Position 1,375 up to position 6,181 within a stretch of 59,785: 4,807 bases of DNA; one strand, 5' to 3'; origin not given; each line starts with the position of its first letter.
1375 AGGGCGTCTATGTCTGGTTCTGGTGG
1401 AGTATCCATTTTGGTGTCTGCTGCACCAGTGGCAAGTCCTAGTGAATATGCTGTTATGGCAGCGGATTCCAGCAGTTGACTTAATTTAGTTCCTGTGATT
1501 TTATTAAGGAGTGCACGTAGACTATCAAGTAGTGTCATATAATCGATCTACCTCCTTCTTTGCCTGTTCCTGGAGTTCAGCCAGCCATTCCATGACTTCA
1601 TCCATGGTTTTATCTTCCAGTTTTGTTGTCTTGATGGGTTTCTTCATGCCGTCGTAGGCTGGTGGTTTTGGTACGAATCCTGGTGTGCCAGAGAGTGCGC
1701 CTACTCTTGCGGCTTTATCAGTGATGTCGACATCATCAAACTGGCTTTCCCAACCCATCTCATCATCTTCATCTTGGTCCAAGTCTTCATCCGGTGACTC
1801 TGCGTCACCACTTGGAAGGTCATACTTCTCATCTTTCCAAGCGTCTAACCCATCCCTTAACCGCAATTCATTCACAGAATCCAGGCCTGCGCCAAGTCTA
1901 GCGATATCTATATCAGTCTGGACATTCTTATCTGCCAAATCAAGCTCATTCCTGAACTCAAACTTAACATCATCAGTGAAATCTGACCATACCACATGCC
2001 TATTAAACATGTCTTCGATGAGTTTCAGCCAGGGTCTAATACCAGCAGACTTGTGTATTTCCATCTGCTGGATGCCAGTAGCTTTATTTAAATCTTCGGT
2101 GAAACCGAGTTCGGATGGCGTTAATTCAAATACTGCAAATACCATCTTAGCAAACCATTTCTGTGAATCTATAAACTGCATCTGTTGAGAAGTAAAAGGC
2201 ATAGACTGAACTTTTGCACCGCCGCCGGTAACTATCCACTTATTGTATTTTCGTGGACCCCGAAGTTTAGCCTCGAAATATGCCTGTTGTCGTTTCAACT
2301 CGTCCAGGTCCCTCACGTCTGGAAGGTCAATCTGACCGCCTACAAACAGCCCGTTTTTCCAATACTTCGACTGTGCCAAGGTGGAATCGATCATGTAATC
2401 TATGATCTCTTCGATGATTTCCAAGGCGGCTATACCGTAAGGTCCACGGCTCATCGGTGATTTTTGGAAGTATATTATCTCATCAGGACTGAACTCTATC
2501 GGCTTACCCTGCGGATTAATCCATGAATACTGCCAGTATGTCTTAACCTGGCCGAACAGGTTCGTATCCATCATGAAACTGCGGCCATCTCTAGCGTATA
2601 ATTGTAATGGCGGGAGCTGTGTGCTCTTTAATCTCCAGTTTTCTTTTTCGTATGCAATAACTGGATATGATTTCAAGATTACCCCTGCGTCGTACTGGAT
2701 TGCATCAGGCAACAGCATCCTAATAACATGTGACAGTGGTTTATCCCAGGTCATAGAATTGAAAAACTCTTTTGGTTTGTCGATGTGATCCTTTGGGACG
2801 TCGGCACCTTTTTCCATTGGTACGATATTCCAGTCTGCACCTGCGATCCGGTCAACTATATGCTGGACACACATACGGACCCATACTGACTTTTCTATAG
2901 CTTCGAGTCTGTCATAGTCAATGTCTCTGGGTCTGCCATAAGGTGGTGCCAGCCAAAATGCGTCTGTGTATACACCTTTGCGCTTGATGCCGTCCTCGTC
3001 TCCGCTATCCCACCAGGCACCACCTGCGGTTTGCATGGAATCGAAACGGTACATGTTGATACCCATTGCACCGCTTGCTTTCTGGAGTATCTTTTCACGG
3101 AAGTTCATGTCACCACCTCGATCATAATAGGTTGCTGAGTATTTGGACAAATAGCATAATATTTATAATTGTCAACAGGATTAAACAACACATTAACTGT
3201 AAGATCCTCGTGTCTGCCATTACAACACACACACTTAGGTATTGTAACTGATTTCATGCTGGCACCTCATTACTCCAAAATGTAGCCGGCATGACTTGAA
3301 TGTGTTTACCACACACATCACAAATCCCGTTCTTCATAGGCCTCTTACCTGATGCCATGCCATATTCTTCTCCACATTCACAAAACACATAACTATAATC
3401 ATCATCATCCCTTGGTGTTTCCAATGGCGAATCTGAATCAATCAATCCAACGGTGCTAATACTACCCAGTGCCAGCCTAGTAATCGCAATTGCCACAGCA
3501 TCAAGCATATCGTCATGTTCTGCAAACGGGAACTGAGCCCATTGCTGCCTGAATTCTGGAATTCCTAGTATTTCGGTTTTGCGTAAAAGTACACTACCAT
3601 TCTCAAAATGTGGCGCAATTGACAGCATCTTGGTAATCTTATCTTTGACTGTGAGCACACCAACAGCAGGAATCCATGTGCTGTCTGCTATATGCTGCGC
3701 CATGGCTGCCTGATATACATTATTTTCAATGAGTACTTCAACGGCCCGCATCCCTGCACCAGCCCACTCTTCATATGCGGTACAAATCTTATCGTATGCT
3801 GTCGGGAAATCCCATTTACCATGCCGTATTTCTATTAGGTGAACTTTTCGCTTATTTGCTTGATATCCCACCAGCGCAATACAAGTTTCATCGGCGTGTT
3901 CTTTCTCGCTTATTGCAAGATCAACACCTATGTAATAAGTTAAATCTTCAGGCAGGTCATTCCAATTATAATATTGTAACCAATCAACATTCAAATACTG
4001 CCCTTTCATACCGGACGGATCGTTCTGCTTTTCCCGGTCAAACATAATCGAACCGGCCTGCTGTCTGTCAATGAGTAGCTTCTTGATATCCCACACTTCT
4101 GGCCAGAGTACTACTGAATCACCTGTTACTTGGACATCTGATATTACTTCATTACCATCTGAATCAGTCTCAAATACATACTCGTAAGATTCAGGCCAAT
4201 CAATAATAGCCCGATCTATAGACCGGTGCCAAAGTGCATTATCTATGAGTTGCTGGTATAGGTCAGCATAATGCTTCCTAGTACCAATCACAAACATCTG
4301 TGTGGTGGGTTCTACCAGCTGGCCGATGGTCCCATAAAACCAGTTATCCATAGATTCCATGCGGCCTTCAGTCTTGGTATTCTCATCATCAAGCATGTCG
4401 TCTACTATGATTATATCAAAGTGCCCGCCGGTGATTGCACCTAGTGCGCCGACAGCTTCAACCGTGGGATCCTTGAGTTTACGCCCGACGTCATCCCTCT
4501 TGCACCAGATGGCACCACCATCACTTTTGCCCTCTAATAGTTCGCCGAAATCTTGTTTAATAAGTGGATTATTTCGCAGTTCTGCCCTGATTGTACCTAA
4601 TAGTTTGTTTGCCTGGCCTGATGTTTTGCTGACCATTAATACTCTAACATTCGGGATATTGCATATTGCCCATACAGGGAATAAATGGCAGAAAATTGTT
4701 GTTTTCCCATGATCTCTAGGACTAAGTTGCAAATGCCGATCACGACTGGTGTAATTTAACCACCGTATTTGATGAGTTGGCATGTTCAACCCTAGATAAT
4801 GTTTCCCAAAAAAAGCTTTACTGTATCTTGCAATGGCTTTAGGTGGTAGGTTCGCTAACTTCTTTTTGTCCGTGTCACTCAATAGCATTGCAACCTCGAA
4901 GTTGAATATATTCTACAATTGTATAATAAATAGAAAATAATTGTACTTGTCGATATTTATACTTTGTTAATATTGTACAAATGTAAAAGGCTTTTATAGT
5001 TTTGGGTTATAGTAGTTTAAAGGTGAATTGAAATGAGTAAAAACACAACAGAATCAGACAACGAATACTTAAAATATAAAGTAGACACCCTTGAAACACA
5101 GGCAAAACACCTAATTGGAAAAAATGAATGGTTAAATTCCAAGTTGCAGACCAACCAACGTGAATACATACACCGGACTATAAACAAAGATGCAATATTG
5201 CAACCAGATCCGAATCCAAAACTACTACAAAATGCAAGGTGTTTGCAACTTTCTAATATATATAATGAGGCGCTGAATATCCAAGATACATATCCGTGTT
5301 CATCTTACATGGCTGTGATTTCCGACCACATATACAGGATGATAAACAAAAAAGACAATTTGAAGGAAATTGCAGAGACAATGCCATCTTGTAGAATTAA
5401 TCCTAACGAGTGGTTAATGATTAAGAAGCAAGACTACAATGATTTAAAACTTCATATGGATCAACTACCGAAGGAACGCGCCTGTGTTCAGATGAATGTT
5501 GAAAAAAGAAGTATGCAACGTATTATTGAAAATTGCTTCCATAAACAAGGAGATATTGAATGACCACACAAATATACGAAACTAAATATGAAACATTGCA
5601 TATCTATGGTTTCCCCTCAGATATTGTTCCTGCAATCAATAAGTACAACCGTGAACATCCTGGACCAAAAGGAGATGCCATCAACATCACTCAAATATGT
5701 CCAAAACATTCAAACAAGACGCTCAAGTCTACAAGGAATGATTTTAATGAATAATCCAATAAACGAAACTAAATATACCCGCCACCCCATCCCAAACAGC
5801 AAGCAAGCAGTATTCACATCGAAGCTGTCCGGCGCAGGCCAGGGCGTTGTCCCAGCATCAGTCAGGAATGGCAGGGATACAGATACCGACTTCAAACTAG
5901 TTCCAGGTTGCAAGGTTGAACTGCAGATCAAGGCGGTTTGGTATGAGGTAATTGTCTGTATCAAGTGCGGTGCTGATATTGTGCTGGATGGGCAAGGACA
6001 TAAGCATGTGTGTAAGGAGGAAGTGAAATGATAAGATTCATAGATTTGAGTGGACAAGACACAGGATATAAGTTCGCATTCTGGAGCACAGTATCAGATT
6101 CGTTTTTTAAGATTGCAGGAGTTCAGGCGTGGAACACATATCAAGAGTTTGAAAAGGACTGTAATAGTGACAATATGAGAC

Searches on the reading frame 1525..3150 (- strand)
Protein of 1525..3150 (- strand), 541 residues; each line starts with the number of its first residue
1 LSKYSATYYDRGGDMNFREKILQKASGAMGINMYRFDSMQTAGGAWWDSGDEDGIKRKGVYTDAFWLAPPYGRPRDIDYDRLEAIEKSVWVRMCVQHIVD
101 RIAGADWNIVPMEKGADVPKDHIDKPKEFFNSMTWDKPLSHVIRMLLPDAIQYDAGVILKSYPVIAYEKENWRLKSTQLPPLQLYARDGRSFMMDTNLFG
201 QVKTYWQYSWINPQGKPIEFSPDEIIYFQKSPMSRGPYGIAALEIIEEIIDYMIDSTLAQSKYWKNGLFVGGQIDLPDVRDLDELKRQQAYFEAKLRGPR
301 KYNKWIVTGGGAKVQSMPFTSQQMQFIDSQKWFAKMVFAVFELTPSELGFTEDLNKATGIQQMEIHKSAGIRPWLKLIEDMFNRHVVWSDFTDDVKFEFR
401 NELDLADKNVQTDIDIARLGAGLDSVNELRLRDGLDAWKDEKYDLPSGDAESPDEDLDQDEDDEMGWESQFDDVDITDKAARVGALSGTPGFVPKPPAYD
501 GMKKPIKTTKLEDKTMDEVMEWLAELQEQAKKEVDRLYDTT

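Call 11: search_protein_families(library=phrogs, proteins=[window:1525-3150:-], max_evalue=0.00001)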
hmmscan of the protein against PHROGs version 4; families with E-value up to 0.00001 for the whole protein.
window:1525-3150:- (541 aa): 5 families
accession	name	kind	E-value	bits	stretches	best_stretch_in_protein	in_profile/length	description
phrog_2662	-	head and packaging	2.1e-38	133.4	1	54-460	30-431/717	portal protein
phrog_12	-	head and packaging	4.2e-32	113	1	66-497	70-485/646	portal protein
phrog_5929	-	head and packaging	6.1e-10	39.8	1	262-444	10-191/228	portal protein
phrog_37955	-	head and packaging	7.2e-09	35.3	1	307-438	350-482/945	portal protein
phrog_11117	-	head and packaging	2e-06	28.4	1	306-400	34-138/264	portal protein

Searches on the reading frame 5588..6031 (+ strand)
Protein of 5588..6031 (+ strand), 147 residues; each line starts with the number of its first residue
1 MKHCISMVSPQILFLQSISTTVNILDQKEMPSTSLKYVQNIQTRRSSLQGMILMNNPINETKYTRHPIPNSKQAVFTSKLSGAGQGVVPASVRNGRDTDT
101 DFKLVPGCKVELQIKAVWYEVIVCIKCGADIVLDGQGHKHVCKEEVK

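Call 43: search_protein_families(library=phrogs, proteins=[window:5588-6031:+], max_evalue=0.001)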
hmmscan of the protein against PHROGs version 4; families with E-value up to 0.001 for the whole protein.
window:5588-6031:+ (147 aa): 1 family
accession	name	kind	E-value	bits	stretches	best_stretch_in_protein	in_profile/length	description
phrog_30905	-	unknown function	0.00072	20.5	1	34-121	4-93/139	-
